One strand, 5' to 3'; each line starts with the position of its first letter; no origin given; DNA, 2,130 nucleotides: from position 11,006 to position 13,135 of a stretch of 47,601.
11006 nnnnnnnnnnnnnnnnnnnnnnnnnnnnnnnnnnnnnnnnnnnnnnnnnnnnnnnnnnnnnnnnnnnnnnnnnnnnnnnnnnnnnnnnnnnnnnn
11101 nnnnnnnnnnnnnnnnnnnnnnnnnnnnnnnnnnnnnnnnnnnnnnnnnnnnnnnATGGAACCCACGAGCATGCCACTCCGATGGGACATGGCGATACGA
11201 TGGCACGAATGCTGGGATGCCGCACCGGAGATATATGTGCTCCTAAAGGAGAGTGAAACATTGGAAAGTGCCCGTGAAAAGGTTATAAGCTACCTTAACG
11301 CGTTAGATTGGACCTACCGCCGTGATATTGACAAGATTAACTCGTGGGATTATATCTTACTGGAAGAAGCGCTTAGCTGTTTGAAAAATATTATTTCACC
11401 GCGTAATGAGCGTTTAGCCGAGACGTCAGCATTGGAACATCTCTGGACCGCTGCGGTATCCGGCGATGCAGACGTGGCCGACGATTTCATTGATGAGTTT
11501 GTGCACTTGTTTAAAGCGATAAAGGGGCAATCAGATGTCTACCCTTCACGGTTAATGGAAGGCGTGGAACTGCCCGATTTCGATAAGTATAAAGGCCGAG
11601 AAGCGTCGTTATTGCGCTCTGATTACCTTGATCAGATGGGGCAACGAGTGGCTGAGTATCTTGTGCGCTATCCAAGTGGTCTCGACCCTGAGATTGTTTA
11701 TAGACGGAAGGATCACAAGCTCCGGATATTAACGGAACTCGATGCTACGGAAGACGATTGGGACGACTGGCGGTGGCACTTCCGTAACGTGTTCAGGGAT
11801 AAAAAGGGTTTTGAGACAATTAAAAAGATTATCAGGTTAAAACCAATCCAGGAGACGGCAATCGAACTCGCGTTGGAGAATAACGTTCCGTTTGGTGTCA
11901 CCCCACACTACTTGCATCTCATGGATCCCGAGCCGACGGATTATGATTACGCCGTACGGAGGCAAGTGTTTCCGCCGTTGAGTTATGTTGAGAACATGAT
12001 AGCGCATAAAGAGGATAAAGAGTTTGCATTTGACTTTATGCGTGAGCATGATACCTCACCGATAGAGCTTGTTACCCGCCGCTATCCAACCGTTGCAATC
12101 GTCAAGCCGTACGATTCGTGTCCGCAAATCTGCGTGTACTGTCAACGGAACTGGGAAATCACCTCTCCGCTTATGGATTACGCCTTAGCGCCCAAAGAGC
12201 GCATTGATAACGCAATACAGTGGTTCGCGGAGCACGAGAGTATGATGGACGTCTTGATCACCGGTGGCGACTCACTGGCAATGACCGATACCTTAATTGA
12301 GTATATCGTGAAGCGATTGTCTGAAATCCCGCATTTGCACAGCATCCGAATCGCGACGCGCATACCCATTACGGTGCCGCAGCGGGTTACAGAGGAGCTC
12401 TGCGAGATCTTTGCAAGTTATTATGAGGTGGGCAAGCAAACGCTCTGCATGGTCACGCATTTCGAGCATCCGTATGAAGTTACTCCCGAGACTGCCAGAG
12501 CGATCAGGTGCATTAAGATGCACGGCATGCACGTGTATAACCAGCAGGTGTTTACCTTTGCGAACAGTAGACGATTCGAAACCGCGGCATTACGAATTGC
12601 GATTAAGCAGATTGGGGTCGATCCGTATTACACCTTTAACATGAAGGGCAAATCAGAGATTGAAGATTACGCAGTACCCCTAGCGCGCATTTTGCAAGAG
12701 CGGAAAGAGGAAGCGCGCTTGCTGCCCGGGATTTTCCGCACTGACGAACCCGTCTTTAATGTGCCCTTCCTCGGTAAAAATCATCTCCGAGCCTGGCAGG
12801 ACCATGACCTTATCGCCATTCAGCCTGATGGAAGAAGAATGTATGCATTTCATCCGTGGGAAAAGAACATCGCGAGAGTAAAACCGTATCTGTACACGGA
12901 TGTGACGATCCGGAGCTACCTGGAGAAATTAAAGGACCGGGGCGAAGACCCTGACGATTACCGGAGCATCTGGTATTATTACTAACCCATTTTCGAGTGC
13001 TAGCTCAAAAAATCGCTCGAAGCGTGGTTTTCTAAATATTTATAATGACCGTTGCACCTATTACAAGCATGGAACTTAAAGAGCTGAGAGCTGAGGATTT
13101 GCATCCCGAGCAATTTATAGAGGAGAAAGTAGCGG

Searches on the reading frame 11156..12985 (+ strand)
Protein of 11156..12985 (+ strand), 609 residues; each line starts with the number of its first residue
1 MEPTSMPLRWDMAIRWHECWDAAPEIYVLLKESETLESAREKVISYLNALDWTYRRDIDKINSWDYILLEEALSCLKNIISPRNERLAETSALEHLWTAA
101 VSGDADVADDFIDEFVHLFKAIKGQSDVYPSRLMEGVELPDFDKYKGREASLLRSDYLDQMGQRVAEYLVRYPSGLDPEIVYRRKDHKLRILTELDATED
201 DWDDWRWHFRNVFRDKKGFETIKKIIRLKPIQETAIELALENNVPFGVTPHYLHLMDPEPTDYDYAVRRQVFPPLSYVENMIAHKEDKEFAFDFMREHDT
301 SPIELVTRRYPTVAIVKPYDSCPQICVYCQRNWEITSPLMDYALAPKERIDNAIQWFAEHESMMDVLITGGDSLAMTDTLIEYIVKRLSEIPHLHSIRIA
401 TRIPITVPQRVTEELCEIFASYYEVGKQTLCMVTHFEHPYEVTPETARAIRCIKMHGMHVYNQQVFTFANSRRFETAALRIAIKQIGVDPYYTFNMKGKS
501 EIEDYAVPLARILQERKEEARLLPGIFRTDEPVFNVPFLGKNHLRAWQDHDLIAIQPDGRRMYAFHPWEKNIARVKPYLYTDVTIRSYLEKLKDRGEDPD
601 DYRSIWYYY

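Call 3: search_protein_families(library=pfam, proteins=[window:11156-12985:+], max_evalue=1)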
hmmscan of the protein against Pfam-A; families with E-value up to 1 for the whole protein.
window:11156-12985:+ (609 aa): 1 family
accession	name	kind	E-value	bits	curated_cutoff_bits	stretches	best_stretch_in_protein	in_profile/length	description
PF04055.27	Radical_SAM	-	6.2e-06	26.9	29.5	1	317-459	2-142/166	Radical SAM superfamily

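Call 67: find_related_loci(query=window:11156-12985:+, collection=metagenome_contigs, flank=6000)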
Query window:11156-12985:+ (609 aa) in metagenome_contigs; peptide patterns used: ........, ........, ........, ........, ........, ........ (x = any residue, [..] = any of these).
72 stretches matched a pattern; 9 encode a relative of the query (tblastn E <= 1e-3); 9 distinct loci.
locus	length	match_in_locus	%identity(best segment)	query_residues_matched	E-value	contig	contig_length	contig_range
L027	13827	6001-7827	89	1-609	0e+0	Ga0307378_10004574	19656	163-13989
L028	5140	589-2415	90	1-609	0e+0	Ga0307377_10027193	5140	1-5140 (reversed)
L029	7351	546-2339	83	12-609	0e+0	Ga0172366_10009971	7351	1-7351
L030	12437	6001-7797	70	11-609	0e+0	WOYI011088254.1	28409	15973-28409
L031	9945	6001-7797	70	11-609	0e+0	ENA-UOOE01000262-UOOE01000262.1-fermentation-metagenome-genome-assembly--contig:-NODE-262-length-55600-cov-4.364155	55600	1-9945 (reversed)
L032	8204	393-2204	69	6-609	0e+0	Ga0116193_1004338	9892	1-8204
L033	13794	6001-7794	61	12-609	0e+0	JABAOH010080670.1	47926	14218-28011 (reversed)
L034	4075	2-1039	95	264-609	0e+0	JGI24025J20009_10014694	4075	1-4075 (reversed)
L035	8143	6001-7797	60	12-609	0e+0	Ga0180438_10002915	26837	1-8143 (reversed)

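Call 72: search_protein_families(library=padloc, proteins=[L027:2329-4068:+, L027:4079-5872:+, L027:326-1084:+], max_evalue=0.00001)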
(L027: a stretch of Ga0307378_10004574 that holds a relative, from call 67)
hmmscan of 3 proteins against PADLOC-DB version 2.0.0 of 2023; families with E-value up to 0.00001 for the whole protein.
L027:2329-4068:+ (580 aa): 98 families (the best 25 are shown)
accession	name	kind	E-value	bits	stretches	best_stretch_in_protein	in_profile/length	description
PDLC00070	GajA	-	1.1e-80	269.9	1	1-536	1-557/596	AAA ATPase domain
PDLC00067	GajA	-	1.4e-59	200.2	1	2-540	4-552/604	AAA ATPase domain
PDLC00071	GajA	-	8.7e-57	191.2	1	1-445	1-442/588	AAA ATPase domain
PDLC00092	GajA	-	1.7e-52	176.8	2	146-446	170-477/604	AAA ATPase domain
PDLC00066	GajA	-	2.5e-52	176.2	1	1-455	1-447/567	AAA ATPase domain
PDLC00096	GajA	-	3.2e-52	176.1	1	1-442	1-458/630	AAA ATPase domain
PDLC00072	GajA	-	9.8e-50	167.7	2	143-507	199-573/709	AAA ATPase domain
PDLC00080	GajA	-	4.1e-49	165.9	1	1-446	1-459/622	AAA ATPase domain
PDLC00075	GajA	-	1.2e-48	163.9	1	1-443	1-425/536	AAA ATPase domain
PDLC00091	GajA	-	6e-47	158.8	1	1-427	1-450/627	AAA ATPase domain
PDLC00099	GajA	-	9.2e-47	158.3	1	1-463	1-484/626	AAA ATPase domain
PDLC00062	GajA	-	3.6e-46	155.8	2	1-349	1-368/639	AAA ATPase domain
PDLC00094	GajA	-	2.5e-45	153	1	1-437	1-452/569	AAA ATPase domain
PDLC00073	GajA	-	3.1e-43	146.6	1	1-416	1-438/589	AAA ATPase domain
PDLC00077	GajA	-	5.4e-43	145.5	2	134-443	180-502/616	AAA ATPase domain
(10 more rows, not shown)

L027:4079-5872:+ (598 aa): 50 families (the best 25 are shown)
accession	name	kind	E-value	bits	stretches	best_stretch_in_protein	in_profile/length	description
PDLC00114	GajB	-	3.7e-87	291.4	2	2-402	7-420/635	UrvD helicase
PDLC00117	GajB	-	3.1e-85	284.9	1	5-579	18-595/604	UrvD helicase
PDLC00132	GajB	-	2.4e-79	265.7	1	1-579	2-622/625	UrvD helicase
PDLC03802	RTasHel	-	1e-67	227.5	2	2-363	5-344/675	DRT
PDLC00103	GajB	-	7.6e-65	218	1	2-565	16-583/612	UrvD helicase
PDLC00127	GajB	-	2.2e-62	209.4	1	2-563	8-571/594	UrvD helicase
PDLC00121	GajB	-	1.2e-57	193.8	2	3-362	6-362/565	UrvD helicase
PDLC00123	GajB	-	8.8e-53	177.7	2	171-577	146-527/540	UrvD helicase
PDLC00130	GajB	-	5.2e-48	161.7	2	1-289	2-296/589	UrvD helicase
PDLC00107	GajB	-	2.8e-47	159.6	2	5-362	18-375/587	UrvD helicase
PDLC00116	GajB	-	1.2e-41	141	2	175-565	133-525/557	UrvD helicase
PDLC00144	GajB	-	2.3e-38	130.1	2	172-563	131-525/559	UrvD helicase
PDLC00104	GajB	-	2.6e-37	126.8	2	1-382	2-344/574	UrvD helicase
PDLC00134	GajB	-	7.8e-37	125.4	1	2-383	16-398/431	UrvD helicase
PDLC00119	GajB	-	1.7e-36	124.3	2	160-557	177-542/565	UrvD helicase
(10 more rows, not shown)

L027:326-1084:+ (253 aa): 0 families
